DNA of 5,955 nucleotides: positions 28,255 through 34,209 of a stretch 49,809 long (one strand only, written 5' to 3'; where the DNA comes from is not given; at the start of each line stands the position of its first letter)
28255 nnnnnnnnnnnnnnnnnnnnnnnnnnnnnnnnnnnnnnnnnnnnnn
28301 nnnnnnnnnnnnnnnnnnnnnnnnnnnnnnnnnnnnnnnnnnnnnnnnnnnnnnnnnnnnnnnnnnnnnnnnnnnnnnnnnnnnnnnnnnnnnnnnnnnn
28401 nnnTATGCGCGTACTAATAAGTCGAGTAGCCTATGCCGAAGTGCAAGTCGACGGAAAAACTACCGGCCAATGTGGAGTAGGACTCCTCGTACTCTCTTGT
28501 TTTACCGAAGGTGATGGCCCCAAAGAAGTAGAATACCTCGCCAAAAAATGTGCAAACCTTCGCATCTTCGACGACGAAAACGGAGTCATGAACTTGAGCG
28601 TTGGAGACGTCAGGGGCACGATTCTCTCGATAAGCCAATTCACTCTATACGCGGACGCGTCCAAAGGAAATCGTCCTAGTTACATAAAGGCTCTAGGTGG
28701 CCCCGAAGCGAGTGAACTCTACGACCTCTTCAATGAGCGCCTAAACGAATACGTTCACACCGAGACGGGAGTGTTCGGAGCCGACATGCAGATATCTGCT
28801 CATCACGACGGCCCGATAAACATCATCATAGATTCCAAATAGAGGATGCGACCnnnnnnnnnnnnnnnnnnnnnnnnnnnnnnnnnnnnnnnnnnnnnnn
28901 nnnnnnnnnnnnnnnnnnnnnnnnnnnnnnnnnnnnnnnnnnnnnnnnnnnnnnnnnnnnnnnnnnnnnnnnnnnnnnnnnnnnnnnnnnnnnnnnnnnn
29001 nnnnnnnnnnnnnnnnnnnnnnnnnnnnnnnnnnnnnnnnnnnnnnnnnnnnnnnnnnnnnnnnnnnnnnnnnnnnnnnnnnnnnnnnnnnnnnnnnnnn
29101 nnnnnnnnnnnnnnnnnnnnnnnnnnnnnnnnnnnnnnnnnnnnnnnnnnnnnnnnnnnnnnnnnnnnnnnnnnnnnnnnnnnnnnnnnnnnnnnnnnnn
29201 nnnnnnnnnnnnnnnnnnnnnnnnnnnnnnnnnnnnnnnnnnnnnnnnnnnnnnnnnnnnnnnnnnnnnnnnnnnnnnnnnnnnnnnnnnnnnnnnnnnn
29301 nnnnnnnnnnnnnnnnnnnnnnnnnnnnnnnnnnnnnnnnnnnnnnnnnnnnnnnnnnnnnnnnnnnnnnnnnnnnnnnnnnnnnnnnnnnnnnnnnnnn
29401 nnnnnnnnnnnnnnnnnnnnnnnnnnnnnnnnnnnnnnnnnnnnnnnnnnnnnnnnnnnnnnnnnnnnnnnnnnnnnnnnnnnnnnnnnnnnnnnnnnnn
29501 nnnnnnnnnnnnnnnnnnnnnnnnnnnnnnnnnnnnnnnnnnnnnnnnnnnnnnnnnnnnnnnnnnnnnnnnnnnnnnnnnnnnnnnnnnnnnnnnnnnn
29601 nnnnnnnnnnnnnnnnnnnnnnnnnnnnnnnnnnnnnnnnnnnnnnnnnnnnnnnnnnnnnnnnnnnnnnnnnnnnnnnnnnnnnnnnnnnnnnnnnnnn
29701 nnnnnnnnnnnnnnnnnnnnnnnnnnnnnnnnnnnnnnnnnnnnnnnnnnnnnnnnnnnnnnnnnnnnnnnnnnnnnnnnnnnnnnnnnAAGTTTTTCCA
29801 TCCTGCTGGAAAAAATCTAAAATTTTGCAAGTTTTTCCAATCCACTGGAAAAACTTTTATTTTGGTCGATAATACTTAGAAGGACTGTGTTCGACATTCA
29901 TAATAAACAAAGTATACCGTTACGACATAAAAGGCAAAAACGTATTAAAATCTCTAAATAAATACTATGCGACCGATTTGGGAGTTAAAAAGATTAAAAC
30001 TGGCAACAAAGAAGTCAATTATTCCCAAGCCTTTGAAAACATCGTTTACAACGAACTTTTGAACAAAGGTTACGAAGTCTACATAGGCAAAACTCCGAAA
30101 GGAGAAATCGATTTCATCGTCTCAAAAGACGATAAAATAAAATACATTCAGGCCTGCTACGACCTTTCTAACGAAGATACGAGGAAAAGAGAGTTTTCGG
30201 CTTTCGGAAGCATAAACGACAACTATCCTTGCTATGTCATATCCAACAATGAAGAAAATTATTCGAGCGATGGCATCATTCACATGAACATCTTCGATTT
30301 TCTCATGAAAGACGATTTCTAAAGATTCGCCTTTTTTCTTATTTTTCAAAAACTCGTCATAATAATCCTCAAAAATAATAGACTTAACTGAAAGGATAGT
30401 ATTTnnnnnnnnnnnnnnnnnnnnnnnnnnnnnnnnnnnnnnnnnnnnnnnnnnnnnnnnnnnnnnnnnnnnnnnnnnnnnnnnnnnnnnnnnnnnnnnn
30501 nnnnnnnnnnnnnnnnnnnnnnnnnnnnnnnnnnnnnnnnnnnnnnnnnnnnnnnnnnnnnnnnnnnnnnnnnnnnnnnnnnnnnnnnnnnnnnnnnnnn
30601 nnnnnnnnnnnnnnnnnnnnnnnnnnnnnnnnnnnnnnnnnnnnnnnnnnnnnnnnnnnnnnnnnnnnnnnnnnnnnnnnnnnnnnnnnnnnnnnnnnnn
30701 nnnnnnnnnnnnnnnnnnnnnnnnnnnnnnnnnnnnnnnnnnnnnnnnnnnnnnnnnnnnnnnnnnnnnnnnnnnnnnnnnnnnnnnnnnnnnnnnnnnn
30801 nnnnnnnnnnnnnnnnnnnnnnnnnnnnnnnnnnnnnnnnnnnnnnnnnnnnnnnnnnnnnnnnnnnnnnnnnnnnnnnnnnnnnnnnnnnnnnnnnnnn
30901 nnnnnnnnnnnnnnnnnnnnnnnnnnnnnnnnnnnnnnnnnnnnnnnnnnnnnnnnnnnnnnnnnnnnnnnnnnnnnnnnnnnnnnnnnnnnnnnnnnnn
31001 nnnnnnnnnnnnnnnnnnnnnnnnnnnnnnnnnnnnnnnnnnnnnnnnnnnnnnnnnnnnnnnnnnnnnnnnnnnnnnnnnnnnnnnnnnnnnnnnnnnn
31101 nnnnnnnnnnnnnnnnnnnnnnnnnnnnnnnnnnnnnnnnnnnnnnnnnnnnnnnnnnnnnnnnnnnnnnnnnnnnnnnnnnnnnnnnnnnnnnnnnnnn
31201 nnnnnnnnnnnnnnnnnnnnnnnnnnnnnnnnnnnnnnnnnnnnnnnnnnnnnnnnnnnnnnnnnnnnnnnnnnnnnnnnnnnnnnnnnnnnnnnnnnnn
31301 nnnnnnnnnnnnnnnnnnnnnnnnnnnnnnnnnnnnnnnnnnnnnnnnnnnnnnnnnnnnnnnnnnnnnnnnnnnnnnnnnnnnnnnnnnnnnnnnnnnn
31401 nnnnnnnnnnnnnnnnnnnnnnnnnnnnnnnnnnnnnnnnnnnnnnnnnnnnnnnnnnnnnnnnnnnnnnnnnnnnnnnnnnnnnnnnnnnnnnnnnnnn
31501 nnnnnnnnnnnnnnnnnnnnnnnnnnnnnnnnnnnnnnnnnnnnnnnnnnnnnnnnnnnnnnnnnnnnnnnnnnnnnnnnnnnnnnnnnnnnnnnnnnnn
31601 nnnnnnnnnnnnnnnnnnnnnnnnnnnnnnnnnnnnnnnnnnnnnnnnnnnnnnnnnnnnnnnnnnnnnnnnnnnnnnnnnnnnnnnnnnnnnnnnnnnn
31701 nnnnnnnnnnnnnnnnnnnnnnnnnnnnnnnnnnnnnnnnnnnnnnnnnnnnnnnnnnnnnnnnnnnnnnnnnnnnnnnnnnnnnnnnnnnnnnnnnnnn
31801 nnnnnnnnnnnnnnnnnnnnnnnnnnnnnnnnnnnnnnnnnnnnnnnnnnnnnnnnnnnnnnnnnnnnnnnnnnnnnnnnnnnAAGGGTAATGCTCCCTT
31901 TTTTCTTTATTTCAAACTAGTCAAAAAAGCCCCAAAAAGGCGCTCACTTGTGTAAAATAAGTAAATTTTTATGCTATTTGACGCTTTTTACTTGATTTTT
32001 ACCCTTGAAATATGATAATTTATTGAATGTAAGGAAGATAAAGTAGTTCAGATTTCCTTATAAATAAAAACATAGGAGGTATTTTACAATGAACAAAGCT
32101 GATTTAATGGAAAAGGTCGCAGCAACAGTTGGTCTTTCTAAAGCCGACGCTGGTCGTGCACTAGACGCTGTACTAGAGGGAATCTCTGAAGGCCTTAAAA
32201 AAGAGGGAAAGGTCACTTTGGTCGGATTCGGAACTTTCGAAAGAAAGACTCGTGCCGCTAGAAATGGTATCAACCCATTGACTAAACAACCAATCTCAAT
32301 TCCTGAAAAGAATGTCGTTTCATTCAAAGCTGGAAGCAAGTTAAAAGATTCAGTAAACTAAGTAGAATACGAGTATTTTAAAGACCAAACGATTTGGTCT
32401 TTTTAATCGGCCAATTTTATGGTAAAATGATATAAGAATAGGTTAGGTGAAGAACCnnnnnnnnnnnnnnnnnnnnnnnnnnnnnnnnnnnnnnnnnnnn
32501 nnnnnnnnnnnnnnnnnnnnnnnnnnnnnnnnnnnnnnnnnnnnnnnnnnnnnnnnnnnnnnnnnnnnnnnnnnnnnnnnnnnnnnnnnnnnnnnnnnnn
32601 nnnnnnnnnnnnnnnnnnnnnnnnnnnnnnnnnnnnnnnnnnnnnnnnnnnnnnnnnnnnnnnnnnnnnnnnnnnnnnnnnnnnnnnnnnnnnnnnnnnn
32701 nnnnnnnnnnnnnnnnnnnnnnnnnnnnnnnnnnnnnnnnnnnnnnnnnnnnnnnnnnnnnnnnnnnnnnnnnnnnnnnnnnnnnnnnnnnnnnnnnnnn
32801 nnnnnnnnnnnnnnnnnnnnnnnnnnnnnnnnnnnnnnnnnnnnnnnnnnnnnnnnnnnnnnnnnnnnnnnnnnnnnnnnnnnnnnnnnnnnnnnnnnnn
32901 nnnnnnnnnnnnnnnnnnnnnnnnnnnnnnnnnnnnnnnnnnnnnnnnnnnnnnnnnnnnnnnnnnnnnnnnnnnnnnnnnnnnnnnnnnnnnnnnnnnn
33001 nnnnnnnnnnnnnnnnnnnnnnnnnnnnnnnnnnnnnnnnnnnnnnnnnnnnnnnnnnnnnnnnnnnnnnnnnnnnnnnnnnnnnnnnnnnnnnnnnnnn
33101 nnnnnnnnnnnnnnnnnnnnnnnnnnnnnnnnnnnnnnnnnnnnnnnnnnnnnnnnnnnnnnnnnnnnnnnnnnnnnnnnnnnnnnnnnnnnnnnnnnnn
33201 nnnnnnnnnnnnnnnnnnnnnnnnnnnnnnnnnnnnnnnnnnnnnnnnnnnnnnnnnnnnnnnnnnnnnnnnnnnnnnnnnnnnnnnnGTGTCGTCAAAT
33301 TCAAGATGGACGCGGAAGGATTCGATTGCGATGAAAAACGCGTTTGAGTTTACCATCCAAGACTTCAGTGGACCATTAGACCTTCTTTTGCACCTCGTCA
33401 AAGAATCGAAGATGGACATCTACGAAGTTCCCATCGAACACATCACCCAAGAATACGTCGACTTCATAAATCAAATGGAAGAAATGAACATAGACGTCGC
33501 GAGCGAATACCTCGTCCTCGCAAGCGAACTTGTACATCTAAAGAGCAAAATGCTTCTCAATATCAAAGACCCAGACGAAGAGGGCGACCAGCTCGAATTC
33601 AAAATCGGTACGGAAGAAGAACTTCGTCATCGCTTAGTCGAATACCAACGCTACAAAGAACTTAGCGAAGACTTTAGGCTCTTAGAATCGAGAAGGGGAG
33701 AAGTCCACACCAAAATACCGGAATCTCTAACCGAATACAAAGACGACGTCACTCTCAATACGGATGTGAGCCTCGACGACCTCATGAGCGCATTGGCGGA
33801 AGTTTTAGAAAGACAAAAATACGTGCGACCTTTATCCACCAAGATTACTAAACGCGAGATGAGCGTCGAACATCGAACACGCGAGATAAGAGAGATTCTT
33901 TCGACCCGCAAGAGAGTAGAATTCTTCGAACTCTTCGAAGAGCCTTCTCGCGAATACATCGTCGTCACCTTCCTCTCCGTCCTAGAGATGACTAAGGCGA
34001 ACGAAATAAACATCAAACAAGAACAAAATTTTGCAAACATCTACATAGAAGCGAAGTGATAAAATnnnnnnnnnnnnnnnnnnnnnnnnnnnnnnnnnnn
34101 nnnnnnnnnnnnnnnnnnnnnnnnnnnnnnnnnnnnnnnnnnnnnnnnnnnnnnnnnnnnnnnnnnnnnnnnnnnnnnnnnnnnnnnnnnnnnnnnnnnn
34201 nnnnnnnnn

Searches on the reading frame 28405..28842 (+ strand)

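Call 14: search_protein_families(library=pfam, proteins=[window:28405-28842:+], max_evalue=0.001)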
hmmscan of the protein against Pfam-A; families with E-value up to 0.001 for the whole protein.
window:28405-28842:+ (145 aa): 1 family
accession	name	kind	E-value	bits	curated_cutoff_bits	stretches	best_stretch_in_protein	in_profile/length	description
PF02580.21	Tyr_Deacylase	-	4.1e-49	167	25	1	2-143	1-144/144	D-Tyr-tRNA(Tyr) deacylase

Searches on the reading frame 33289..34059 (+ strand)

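Call 15: search_protein_families(library=pfam, proteins=[window:33289-34059:+], max_evalue=0.001)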
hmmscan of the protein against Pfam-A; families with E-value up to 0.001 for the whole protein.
window:33289-34059:+ (256 aa): 1 family
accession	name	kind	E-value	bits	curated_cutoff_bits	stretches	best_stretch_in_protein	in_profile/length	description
PF02616.19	SMC_ScpA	-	1.2e-38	133.9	24.6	1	36-254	1-230/232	Segregation and condensation protein ScpA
